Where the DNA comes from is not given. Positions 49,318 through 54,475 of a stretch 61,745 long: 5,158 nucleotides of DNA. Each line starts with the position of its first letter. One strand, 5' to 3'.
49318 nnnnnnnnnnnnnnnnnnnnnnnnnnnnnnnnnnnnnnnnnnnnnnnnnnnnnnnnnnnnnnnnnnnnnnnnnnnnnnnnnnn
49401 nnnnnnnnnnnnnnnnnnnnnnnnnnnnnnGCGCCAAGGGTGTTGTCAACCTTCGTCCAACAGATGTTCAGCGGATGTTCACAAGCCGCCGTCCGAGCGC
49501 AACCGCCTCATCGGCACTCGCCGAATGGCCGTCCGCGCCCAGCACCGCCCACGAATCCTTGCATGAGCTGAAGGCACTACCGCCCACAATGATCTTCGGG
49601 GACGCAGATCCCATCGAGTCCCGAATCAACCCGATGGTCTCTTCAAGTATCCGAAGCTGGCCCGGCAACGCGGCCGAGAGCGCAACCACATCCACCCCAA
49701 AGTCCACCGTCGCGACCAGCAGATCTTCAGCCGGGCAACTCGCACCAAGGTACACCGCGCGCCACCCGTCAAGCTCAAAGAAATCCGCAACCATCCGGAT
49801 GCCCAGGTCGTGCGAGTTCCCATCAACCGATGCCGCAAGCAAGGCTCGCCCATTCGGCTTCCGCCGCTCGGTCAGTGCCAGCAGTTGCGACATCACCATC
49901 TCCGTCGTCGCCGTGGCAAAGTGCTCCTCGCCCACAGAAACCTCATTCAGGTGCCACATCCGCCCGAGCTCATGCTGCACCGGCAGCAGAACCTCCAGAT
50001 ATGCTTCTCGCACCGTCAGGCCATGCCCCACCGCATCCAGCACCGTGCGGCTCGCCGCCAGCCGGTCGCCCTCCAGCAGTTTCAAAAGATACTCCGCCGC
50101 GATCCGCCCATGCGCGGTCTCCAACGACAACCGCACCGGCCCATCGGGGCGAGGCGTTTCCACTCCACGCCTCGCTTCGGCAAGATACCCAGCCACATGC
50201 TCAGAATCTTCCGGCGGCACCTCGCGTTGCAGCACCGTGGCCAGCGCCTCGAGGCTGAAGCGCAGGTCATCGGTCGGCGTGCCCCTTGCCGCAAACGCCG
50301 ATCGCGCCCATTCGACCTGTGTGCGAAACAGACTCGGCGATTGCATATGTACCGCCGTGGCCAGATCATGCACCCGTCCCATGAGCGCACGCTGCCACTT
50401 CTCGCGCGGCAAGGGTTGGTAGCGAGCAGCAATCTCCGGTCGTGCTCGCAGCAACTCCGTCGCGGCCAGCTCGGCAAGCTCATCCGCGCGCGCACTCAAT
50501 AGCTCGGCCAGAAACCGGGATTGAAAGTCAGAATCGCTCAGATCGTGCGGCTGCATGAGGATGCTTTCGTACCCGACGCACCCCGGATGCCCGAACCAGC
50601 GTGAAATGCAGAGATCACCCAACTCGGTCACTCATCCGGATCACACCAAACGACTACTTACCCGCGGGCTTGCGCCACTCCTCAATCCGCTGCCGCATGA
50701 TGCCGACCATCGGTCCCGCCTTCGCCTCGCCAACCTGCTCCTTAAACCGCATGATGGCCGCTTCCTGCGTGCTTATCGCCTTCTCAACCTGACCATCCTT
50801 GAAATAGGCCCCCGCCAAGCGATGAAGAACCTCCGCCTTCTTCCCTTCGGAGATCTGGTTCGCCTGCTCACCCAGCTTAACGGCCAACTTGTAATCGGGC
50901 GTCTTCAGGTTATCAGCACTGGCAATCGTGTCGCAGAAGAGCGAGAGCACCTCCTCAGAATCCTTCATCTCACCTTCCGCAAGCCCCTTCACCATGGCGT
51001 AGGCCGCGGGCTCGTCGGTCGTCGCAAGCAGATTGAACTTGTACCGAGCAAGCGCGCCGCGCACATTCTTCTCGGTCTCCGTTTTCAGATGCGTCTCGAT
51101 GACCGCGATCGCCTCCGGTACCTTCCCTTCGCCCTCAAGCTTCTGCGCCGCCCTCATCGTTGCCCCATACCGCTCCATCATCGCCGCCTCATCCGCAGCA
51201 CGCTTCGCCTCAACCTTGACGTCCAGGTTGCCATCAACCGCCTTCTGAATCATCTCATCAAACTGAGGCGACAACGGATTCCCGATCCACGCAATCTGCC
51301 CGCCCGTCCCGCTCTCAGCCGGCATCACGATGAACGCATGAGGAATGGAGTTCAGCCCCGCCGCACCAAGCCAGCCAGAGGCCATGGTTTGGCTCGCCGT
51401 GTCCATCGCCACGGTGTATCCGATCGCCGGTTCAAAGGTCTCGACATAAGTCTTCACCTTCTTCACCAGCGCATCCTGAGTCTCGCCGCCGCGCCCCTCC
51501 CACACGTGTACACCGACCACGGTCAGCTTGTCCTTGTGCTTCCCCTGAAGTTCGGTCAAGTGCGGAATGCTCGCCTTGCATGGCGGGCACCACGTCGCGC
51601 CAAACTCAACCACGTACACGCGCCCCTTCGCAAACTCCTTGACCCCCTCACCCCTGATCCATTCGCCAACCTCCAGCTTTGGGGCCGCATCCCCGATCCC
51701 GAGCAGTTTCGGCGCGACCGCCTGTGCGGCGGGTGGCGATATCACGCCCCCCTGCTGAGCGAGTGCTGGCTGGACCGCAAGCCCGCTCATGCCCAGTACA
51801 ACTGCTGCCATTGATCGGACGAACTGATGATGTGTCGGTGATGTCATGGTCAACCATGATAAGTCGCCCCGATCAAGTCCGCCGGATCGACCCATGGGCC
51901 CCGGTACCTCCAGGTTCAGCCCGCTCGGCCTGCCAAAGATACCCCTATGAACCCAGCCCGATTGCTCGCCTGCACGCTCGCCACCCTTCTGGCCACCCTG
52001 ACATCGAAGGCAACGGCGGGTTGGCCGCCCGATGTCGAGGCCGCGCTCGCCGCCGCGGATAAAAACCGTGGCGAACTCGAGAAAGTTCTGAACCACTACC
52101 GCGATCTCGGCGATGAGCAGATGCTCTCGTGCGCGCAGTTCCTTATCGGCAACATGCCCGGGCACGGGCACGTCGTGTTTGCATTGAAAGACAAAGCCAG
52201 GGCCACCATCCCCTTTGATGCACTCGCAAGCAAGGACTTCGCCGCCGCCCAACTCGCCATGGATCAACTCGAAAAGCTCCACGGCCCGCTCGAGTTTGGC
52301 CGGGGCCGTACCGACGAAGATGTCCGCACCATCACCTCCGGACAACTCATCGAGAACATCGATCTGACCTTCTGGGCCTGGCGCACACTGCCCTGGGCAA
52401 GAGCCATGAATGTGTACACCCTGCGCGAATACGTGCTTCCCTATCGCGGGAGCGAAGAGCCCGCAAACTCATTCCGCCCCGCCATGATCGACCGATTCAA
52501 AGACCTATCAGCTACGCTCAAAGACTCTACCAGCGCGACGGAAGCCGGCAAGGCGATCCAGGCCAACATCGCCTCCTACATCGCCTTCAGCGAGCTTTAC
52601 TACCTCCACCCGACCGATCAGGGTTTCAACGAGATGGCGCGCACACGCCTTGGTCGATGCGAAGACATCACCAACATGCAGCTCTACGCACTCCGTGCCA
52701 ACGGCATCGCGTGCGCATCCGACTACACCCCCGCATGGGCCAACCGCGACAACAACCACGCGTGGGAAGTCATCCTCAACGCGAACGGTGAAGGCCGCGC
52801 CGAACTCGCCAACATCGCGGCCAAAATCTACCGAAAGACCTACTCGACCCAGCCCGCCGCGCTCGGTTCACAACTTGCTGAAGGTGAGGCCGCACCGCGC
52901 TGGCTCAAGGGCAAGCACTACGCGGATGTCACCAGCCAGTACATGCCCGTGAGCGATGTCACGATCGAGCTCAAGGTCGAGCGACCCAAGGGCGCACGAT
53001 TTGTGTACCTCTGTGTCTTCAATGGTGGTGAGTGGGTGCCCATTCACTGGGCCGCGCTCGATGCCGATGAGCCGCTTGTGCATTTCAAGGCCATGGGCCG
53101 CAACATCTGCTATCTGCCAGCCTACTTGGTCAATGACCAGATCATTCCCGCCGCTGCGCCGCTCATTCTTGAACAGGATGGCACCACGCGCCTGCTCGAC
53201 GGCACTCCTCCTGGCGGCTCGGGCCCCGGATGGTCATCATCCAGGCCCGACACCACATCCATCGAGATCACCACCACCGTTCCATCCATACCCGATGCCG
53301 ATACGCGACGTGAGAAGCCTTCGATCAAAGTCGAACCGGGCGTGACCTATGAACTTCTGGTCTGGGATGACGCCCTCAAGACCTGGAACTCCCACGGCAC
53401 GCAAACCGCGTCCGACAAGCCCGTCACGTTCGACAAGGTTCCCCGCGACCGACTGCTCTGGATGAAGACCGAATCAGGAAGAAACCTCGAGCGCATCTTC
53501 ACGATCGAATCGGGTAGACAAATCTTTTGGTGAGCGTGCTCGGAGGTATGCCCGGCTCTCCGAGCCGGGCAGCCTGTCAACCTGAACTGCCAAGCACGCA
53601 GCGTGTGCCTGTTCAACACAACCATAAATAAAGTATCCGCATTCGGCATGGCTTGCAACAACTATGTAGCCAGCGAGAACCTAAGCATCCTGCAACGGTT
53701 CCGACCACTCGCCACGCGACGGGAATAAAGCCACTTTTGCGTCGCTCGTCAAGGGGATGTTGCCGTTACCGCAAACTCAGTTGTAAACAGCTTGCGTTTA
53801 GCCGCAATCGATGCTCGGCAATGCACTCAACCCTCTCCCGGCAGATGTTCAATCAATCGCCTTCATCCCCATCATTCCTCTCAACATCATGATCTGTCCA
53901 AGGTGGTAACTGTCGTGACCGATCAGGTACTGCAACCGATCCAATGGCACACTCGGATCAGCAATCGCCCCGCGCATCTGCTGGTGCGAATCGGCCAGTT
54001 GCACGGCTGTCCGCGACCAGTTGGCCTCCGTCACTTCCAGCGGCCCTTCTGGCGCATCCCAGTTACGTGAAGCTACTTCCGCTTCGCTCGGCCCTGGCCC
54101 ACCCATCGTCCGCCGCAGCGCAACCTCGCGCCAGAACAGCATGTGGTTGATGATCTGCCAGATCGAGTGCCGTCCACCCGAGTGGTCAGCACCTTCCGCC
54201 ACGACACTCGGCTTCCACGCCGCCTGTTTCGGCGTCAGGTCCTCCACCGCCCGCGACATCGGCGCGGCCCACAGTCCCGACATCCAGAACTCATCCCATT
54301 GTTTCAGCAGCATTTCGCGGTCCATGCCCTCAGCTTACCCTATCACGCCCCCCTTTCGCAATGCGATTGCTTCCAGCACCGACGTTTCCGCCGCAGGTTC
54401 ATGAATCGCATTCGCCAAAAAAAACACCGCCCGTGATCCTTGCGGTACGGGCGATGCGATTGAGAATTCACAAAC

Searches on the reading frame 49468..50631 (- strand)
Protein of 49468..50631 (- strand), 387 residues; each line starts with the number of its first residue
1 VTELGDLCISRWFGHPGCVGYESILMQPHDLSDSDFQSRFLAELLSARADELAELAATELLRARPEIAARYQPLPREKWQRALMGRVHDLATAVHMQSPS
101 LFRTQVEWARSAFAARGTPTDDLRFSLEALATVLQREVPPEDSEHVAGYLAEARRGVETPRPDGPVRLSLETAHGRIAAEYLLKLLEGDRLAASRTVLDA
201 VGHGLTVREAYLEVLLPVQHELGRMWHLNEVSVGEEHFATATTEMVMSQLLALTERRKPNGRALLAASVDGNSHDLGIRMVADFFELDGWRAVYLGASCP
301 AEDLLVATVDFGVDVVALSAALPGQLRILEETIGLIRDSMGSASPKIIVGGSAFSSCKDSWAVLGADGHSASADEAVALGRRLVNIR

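Call 82: search_protein_families(library=pfam, proteins=[window:49468-50631:-], max_evalue=0.0001)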
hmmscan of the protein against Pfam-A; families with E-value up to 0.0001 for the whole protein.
window:49468-50631:- (387 aa): 2 families
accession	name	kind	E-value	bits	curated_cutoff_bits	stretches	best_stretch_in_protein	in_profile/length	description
PF02310.24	B12-binding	-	2.6e-17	63.2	32.1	1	264-377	3-120/121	B12 binding domain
PF02607.22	B12-binding_2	-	2.1e-11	44.3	23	1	179-250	3-73/74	B12 binding domain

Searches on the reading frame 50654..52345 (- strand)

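Call 82: search_protein_families(library=pfam, proteins=[window:50654-52345:-], max_evalue=0.0001)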
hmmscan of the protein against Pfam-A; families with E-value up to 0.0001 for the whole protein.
window:50654-52345:- (563 aa): 4 families
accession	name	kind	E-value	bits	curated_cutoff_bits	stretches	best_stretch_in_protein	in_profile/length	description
PF00085.26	Thioredoxin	-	5.2e-07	30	23.5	1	242-281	19-58/103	Thioredoxin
PF08534.16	Redoxin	-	1.3e-06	28.7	26.6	1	236-324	24-103/148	Redoxin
PF00578.27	AhpC-TSA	-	2e-06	28.2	26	1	217-340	1-115/124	AhpC/TSA family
PF13905.12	Thioredoxin_8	-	7.6e-05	23.4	27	0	241-282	1-44/94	Thioredoxin-like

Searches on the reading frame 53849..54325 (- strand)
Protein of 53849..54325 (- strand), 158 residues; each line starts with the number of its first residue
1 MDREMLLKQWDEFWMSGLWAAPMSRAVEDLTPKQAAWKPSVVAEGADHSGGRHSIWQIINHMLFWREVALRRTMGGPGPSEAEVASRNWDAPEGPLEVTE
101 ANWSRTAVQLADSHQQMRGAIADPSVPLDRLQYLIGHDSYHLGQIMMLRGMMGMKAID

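Call 89: search_protein_families(library=pfam, proteins=[window:53849-54325:-], max_evalue=0.0001)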
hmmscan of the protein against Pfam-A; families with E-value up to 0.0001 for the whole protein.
window:53849-54325:- (158 aa): 1 family
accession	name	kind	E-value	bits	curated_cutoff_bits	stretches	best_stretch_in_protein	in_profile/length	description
PF12867.12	DinB_2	-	2.3e-09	38.2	24.8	1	24-145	10-128/128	DinB superfamily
